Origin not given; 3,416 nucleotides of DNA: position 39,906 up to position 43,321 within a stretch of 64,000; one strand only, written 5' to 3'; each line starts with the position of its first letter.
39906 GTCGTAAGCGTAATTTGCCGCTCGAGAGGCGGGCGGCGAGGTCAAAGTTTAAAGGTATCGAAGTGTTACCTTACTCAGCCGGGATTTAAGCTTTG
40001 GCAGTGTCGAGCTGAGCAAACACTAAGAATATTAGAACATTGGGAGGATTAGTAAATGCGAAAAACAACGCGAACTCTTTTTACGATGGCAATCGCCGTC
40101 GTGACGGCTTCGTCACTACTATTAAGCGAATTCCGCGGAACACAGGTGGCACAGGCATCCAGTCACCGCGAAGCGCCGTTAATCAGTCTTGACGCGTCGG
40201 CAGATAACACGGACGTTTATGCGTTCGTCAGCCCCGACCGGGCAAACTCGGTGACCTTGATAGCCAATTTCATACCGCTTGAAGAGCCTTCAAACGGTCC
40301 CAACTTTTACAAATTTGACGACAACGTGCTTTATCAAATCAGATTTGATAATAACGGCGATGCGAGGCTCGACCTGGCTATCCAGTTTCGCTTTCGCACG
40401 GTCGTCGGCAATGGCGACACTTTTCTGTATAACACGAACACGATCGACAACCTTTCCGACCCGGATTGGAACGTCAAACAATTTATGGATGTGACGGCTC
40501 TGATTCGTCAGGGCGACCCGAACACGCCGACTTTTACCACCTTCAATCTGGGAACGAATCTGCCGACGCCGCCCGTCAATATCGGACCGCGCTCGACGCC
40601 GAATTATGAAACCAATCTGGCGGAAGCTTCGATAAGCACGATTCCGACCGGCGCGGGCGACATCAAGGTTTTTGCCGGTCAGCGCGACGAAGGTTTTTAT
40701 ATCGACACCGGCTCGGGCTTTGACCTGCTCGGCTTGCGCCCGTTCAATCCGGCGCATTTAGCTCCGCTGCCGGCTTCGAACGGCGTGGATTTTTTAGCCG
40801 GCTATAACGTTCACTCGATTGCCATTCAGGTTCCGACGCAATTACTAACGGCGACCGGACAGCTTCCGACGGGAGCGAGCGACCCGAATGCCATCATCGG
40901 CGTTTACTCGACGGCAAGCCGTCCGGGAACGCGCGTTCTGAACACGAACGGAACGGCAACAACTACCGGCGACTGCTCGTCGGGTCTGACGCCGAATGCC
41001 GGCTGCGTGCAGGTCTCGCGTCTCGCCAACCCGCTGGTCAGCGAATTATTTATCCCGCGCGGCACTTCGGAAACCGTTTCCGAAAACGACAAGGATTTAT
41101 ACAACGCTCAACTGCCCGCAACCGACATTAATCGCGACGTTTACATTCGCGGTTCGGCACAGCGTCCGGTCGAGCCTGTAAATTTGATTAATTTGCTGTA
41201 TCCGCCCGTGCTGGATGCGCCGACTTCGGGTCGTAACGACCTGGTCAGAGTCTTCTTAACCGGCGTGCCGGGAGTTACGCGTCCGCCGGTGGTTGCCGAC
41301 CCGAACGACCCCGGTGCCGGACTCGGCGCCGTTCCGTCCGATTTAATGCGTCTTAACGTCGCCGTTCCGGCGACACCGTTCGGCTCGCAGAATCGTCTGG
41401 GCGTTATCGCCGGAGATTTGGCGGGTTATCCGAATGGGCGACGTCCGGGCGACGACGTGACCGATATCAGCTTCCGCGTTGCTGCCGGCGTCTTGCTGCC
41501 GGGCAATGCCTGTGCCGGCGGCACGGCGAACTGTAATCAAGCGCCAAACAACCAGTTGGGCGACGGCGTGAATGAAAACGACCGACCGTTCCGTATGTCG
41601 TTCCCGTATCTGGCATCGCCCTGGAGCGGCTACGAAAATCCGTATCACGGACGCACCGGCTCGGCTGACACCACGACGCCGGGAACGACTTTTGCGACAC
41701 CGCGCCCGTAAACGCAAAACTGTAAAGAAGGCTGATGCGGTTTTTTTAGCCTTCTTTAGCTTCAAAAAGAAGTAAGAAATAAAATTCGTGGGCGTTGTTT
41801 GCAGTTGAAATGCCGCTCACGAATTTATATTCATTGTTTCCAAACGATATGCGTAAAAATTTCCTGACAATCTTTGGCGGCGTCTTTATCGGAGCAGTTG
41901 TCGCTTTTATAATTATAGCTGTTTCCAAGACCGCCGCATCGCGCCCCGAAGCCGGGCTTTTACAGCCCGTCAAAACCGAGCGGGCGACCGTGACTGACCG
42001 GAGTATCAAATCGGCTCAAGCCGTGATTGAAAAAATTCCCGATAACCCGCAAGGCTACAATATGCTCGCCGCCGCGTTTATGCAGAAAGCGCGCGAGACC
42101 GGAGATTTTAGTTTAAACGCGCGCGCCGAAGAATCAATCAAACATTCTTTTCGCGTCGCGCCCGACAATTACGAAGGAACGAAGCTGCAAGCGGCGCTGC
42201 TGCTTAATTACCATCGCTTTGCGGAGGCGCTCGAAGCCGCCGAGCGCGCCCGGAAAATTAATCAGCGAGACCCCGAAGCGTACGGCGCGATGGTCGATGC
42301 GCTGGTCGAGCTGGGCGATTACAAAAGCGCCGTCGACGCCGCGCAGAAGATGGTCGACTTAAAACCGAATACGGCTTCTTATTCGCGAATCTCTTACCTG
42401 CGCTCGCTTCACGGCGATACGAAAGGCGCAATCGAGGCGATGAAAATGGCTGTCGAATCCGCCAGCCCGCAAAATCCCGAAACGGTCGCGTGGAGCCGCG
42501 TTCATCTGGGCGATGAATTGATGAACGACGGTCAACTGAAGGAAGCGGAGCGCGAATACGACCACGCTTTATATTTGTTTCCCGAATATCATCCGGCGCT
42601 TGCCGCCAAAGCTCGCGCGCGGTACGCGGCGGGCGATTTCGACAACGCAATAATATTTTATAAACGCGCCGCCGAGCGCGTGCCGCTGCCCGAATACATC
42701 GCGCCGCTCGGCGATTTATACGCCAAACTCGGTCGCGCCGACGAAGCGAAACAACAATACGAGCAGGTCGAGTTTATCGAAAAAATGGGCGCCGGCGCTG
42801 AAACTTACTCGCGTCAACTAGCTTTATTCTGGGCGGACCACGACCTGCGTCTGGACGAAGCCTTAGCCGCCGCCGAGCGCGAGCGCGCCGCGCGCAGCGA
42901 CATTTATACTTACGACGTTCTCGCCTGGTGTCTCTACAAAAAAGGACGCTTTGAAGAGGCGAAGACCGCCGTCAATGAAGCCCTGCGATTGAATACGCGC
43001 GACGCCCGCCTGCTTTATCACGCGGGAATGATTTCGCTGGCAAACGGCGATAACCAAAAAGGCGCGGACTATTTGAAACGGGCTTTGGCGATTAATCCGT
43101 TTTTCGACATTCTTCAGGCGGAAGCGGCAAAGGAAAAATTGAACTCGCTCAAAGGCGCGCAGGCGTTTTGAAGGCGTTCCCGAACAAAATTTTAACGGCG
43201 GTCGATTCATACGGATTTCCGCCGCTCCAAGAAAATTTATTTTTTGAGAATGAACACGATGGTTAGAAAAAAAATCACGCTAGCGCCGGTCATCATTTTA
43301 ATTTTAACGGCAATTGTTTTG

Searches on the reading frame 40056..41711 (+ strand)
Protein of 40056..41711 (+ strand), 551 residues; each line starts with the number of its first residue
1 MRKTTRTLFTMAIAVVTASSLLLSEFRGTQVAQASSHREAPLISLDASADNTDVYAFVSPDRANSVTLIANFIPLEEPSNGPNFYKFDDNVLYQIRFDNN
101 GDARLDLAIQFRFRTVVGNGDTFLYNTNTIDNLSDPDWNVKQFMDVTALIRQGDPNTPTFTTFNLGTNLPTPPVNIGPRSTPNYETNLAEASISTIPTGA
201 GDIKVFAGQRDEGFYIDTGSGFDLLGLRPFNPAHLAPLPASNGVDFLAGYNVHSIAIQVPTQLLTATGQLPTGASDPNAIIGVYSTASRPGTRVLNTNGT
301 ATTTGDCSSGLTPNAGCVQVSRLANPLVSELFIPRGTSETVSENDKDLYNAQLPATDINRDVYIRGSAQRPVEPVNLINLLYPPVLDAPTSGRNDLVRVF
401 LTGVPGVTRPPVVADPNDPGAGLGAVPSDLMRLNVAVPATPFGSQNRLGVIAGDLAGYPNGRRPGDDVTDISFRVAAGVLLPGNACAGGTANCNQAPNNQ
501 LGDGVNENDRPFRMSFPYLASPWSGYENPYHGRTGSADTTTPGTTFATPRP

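Call 61: search_protein_families(library=pfam, proteins=[window:40056-41711:+], max_evalue=0.00001)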
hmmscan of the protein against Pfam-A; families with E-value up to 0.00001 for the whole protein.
window:40056-41711:+ (551 aa): 1 family
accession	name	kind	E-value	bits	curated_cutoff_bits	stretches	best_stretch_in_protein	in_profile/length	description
PF14224.11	DUF4331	-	6.4e-121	404.9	27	1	35-522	1-421/421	Domain of unknown function (DUF4331)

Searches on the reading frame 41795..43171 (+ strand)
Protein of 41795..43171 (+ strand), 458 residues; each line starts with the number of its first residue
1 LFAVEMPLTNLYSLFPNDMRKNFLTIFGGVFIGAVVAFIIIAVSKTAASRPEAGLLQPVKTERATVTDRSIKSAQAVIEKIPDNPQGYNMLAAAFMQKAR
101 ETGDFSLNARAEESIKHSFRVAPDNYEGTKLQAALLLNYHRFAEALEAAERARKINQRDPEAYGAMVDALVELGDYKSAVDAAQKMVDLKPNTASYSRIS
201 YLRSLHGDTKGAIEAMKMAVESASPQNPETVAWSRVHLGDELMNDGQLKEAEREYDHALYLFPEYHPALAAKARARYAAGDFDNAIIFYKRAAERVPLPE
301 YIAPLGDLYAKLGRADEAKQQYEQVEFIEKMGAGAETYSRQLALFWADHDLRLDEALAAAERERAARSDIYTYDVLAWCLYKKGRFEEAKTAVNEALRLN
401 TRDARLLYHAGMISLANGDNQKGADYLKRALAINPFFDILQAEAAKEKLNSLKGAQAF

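Call 61: search_protein_families(library=pfam, proteins=[window:41795-43171:+], max_evalue=0.00001)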
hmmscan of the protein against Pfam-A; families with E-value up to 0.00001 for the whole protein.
window:41795-43171:+ (458 aa): 14 families
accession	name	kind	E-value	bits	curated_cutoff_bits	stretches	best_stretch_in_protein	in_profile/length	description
PF07719.23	TPR_2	-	5.4e-23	79.6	27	0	373-400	4-31/34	Tetratricopeptide repeat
PF13181.12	TPR_8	-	6.9e-22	76.1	25.7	0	372-400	3-31/34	Tetratricopeptide repeat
PF13432.12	TPR_16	-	2.2e-17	63.6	32.7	1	379-435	6-62/65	Tetratricopeptide repeat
PF00515.34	TPR_1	-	1.9e-16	59.5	27.8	0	376-400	7-31/34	Tetratricopeptide repeat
PF13428.12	TPR_14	-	1.9e-16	59.4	23.5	0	268-298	3-33/44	Tetratricopeptide repeat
PF14559.12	TPR_19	-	3e-16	60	25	0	140-197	5-62/68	Tetratricopeptide repeat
PF13424.12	TPR_12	-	1.7e-13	51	30.1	0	353-399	26-74/77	Tetratricopeptide repeat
PF13431.12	TPR_17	-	1.9e-10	40.6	24.4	0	75-95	3-23/34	Tetratricopeptide repeat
PF13414.12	TPR_11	-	4.7e-10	39.4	26.8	0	380-412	4-36/42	TPR repeat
PF12895.13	ANAPC3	-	1e-09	39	27.2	0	354-429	6-81/82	Anaphase-promoting complex, cyclosome, subunit 3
PF11846.14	Wzy_C_2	-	2.3e-09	37.9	28.5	0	285-327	132-174/191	Virulence factor membrane-bound polymerase, C-terminal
PF25062.1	ARM_TT21_N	-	3.1e-08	34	40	0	145-286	84-222/222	Tetratricopeptide repeat protein 21 N-terminal ARM repeat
PF17874.7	TPR_MalT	-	2.7e-07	30.6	45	0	171-268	12-116/336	MalT-like TPR region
PF13174.12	TPR_6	-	4.6e-06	27.4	26.3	0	305-325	6-26/33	Tetratricopeptide repeat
